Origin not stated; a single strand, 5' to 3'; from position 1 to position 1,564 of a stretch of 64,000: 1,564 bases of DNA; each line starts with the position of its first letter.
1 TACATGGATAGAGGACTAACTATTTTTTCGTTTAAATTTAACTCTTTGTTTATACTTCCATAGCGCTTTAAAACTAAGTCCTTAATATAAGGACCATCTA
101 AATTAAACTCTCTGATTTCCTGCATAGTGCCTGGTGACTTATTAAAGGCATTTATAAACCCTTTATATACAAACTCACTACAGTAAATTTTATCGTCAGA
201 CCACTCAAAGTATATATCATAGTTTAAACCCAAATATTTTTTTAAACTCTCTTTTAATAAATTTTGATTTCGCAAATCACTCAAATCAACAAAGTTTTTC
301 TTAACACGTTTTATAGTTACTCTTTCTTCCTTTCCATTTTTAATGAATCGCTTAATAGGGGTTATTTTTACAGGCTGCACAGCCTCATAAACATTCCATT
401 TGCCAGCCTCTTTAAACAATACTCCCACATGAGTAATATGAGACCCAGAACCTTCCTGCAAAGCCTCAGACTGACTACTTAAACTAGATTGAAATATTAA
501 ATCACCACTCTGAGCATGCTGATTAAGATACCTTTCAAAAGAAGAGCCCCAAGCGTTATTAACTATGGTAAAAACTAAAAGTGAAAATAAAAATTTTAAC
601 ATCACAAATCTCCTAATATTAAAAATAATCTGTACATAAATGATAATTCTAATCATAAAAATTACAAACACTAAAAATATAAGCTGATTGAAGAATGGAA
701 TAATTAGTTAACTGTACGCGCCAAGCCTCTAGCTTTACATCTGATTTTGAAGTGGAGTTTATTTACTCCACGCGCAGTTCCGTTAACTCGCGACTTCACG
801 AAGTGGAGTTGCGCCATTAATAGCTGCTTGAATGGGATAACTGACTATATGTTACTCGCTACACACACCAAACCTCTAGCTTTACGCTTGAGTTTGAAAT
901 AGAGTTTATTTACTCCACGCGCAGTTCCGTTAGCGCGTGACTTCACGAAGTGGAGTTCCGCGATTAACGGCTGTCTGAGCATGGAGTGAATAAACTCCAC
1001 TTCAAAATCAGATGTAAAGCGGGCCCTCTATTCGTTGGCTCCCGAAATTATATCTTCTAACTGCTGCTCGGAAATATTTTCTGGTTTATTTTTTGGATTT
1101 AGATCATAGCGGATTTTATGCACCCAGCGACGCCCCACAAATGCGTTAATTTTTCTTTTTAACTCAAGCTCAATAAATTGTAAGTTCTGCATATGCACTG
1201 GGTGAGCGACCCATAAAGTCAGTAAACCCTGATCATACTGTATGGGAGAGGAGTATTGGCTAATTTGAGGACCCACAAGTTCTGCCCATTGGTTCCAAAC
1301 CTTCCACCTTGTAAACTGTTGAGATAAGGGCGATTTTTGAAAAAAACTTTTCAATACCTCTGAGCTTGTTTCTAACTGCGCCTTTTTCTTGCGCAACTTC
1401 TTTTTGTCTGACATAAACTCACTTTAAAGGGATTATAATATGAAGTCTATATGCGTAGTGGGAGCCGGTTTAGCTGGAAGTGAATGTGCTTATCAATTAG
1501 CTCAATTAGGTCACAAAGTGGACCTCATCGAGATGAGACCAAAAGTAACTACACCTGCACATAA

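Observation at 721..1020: GC-rich composite repeat: 147-bp tandem duplication closed by a 38-bp inverted repeat, with alternative-hairpin architecture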

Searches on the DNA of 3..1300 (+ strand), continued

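Call 88: search_with_rna_model(model_id=R2, sources=[L042, L045, L046, L040], filters=off, max_evalue=1, show_alignments=4)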
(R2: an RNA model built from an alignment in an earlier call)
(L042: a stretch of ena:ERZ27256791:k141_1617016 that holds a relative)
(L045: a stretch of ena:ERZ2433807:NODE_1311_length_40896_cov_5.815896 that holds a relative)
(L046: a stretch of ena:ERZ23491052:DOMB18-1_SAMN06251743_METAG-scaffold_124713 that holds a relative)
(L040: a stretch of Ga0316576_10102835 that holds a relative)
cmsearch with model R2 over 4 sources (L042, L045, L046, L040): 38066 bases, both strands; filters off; matches with E-value up to 1: 2.
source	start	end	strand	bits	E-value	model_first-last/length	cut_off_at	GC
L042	9891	9988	-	43.1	4.1e-08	1-134/134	no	0.73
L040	339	383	+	27.7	0.00031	33-102/134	no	0.78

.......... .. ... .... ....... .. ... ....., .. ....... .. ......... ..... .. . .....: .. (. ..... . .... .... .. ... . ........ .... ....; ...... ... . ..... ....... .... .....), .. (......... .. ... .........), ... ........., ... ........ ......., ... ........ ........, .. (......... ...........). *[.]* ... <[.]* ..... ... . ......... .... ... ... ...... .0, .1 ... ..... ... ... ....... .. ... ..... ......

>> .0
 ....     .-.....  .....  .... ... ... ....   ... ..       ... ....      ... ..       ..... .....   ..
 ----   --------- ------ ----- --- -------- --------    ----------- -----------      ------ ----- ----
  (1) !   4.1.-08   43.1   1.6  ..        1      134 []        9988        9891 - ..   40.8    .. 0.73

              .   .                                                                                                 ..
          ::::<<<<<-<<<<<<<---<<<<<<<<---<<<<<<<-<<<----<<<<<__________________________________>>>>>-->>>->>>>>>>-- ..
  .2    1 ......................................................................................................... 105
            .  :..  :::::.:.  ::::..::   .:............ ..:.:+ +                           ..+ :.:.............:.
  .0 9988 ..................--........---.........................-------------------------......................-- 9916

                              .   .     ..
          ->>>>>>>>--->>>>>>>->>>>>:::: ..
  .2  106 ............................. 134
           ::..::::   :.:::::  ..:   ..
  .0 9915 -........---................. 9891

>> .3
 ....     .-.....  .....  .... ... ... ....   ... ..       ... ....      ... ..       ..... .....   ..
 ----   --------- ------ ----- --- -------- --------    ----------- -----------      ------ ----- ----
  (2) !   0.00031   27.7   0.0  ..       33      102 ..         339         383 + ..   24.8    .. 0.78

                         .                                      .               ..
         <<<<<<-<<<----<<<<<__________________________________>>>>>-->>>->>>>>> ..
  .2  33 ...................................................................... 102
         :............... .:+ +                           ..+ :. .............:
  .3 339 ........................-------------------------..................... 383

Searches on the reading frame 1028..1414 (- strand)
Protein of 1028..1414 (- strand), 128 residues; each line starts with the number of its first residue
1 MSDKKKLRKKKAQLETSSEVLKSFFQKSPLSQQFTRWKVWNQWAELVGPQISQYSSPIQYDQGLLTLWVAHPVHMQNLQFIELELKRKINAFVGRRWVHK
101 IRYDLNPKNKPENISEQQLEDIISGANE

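Call 12: find_encoding_contigs(protein=window:1028-1414:-, flank=10000, max_places=10)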
Protein window:1028-1414:- (128 aa): 1 contig read that carries it; 1 place shown.
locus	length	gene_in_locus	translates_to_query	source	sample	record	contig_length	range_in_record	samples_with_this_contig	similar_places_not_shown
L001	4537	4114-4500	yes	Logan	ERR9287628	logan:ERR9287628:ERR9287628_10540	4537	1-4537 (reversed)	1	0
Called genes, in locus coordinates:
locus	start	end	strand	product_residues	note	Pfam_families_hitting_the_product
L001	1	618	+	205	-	?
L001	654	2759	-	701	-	PF02897:Peptidase_S9_N, PF00326:Peptidase_S9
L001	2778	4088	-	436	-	PF00070:Pyr_redox (weak), PF01134:GIDA, PF01266:DAO (weak), PF07992:Pyr_redox_2 (weak), PF13450:NAD_binding_8 (weak)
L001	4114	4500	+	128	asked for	PF05258:DciA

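Call 16: find_homologous_proteins(query=window:1028-1414:-)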
Query window:1028-1414:- (128 aa): 4 proteins with E <= 0.001 among 9 candidates.
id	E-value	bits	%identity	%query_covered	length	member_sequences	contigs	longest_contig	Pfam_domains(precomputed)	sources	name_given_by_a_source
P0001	2.2e-72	259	91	100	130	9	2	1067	PF05258.18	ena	-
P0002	1.9e-63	230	81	97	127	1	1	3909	PF05258.18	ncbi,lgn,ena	-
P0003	4.9e-56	206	76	96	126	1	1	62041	PF05258.18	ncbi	-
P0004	1.4e-39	153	62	88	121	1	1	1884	PF05258.18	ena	-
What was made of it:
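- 1028..1414 (-): dciA (DUF721) gene, whose stop lies 7 nt from the element. PF05258 (calls 12, 16).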

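Call 17: find_encoding_contigs(protein=P0003, flank=10000)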
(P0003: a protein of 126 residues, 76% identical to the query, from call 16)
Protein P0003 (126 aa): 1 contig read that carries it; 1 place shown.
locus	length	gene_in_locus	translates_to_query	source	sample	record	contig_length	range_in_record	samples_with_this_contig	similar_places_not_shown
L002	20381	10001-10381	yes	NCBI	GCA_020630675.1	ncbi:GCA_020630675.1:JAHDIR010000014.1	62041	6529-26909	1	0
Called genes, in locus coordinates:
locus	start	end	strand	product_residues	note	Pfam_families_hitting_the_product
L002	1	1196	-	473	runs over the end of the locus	PF00512:HisKA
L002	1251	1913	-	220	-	PF00246:Peptidase_M14, PF10994:DUF2817 (weak), PF24827:AstE_AspA_cat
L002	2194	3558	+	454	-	PF00483:NTP_transferase, PF01128:IspD, PF02348:CTP_transf_3, PF12804:NTP_transf_3, PF25084:LbH_EIF2B, PF25087:GMPPB_C, PF00132:Hexapep, PF00132:Hexapep, +2 more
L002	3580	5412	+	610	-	PF13522:GATase_6, PF13537:GATase_7, PF01380:SIS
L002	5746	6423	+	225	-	PF00072:Response_reg, PF00486:Trans_reg_C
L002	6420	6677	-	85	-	PF01381:HTH_3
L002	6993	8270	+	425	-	PF01590:GAF, PF00512:HisKA (weak), PF02518:HATPase_c, PF14501:HATPase_c_5 (faint)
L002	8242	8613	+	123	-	PF00072:Response_reg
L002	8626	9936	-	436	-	PF01134:GIDA, PF01266:DAO (weak), PF13450:NAD_binding_8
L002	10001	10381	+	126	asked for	PF05258:DciA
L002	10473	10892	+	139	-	-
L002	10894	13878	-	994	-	-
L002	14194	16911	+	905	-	PF13428:TPR_14 (faint), PF14559:TPR_19 (faint)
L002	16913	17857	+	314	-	PF00158:Sigma54_activat, PF14532:Sigma54_activ_2, PF07728:AAA_5 (weak), PF25601:AAA_lid_14, PF02954:HTH_8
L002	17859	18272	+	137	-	-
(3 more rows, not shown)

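Call 18: find_encoding_contigs(protein=P0002, flank=10000)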
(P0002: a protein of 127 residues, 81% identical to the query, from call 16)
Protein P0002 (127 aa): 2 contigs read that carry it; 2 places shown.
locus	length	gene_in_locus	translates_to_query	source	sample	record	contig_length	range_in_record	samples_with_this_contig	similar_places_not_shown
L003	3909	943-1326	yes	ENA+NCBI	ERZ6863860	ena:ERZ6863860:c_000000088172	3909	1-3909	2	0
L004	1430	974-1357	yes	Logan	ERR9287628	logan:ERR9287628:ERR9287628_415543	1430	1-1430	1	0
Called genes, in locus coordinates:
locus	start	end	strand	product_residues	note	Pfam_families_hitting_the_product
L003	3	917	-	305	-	?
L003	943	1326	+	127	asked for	PF05258:DciA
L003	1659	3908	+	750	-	?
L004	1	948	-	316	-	?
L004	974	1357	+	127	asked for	PF05258:DciA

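Call 19: find_encoding_contigs(protein=P0001, flank=10000)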
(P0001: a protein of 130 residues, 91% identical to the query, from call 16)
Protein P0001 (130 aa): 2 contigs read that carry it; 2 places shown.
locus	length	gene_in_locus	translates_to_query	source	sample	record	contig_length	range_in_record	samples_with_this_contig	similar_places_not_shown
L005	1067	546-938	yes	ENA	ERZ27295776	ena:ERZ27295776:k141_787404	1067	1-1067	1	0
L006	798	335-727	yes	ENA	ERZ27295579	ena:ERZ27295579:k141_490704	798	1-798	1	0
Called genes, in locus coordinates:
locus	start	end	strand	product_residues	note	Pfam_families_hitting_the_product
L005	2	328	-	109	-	?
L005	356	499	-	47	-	PF07992:Pyr_redox_2, PF00070:Pyr_redox, PF01134:GIDA, PF01266:DAO, PF02737:3HCDH_N (weak), PF13450:NAD_binding_8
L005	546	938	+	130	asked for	PF05258:DciA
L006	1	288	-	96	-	?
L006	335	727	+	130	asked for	PF05258:DciA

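Call 20: find_encoding_contigs(protein=P0004, flank=10000)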
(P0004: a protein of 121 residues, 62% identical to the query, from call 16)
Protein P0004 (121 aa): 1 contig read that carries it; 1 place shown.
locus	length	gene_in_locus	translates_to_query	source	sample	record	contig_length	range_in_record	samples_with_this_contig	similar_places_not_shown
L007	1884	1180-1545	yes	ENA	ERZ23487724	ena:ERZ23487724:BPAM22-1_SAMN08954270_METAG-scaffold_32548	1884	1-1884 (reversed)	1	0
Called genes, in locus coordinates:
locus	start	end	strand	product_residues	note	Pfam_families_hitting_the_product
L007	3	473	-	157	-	?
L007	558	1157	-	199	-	PF00070:Pyr_redox, PF01134:GIDA, PF01266:DAO, PF07992:Pyr_redox_2, PF13450:NAD_binding_8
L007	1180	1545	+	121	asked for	PF05258:DciA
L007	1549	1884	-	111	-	?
